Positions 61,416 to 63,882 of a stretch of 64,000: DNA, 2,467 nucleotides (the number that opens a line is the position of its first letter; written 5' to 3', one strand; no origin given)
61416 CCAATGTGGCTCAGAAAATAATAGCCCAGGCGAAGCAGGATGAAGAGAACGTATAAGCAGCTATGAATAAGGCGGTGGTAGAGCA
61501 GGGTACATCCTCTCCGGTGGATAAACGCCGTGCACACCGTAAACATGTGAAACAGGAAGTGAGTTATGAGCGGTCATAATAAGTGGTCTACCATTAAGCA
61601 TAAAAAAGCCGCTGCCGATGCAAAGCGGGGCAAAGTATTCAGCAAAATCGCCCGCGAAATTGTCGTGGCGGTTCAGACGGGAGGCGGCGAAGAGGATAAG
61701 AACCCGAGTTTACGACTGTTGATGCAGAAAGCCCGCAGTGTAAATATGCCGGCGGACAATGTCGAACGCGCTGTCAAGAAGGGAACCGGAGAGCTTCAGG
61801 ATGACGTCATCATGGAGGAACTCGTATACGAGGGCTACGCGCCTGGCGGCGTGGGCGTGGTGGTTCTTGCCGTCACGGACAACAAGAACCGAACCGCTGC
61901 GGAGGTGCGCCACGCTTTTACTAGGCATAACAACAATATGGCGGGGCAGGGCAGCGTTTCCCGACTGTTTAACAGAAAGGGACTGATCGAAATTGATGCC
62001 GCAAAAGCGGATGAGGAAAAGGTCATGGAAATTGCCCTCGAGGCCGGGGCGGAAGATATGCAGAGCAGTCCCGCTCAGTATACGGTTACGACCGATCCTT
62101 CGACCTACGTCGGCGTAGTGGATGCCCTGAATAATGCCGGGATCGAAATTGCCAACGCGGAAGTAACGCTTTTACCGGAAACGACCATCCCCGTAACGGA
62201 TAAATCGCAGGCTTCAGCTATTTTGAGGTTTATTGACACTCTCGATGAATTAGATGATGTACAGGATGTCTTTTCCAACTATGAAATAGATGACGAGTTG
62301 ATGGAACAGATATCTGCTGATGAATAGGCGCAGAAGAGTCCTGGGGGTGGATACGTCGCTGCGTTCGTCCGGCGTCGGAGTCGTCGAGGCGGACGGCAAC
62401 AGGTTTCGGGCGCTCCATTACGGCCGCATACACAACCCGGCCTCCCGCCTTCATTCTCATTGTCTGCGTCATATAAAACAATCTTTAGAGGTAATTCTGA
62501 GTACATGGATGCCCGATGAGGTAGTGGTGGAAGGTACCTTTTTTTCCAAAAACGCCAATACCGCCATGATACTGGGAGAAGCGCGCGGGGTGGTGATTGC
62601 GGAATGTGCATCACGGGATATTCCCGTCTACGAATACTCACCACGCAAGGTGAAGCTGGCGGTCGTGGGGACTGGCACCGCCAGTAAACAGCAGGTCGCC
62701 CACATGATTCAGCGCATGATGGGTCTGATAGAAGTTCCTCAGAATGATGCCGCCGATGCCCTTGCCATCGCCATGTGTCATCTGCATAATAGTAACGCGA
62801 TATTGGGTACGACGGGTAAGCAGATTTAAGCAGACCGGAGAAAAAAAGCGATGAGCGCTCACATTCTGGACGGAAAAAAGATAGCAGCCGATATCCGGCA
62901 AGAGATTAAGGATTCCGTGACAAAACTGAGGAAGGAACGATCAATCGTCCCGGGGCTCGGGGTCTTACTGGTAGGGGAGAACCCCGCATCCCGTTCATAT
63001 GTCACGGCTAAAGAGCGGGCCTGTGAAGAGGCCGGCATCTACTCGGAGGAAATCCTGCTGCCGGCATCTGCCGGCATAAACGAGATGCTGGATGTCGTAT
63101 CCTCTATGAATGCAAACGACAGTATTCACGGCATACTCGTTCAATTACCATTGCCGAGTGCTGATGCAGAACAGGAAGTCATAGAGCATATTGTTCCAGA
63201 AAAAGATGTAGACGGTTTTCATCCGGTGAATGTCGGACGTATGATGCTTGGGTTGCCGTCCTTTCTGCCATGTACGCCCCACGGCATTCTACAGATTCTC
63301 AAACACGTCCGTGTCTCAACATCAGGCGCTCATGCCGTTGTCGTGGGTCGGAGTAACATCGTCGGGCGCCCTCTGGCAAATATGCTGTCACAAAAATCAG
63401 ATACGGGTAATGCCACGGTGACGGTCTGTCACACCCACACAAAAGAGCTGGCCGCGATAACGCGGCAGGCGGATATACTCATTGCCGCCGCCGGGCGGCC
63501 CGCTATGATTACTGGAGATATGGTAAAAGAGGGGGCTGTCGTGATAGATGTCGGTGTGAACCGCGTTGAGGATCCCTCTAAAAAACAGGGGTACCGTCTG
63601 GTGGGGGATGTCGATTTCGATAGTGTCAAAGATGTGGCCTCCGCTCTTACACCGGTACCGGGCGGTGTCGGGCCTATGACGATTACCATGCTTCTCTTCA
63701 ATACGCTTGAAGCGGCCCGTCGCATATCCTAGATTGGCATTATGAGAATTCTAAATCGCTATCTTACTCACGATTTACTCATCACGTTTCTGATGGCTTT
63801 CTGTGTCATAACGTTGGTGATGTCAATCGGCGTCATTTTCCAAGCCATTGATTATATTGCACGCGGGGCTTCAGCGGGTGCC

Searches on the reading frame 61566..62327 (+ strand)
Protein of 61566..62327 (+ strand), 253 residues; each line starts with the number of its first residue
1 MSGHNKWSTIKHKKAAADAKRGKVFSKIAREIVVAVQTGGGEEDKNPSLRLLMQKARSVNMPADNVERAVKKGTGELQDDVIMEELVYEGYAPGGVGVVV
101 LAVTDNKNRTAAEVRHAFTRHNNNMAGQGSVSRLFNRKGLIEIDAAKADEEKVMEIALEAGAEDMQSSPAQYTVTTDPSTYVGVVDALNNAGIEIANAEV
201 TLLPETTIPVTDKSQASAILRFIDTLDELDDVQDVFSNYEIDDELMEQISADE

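Call 63: search_protein_families(library=pfam, proteins=[window:61566-62327:+], max_evalue=0.001)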
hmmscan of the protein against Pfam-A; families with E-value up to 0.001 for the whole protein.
window:61566-62327:+ (253 aa): 2 families
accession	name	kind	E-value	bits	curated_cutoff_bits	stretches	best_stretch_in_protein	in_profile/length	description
PF01709.26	Transcrip_reg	-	3e-54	183.5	27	1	83-239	1-160/160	TACO1/YebC second and third domain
PF20772.2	TACO1_YebC_N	-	5.4e-31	107.3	36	1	5-76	1-73/73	TACO1/YebC protein N-terminal domain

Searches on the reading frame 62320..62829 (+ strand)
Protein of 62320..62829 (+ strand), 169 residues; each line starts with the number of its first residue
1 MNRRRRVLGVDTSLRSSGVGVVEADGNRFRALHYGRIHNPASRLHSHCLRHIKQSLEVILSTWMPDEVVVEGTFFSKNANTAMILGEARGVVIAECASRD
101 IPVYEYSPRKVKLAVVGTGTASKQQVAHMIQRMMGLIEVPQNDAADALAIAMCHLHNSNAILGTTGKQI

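Call 63: search_protein_families(library=pfam, proteins=[window:62320-62829:+], max_evalue=0.001)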
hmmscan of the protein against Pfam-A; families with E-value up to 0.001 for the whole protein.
window:62320-62829:+ (169 aa): 1 family
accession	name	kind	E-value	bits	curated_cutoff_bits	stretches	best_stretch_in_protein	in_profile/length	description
PF02075.23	RuvC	-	7.8e-42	143.1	22.2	1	7-154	1-148/148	Crossover junction endodeoxyribonuclease RuvC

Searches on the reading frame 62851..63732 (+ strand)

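Call 63: search_protein_families(library=pfam, proteins=[window:62851-63732:+], max_evalue=0.001)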
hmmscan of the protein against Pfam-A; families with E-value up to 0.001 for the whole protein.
window:62851-63732:+ (293 aa): 2 families
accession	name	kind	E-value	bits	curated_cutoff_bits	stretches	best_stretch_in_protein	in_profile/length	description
PF02882.25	THF_DHG_CYH_C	-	2.3e-69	232.2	27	1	124-291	1-158/160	Tetrahydrofolate dehydrogenase/cyclohydrolase, NAD(P)-binding domain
PF00763.28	THF_DHG_CYH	-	3.4e-37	127.7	32.8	1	6-121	1-115/115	Tetrahydrofolate dehydrogenase/cyclohydrolase, catalytic domain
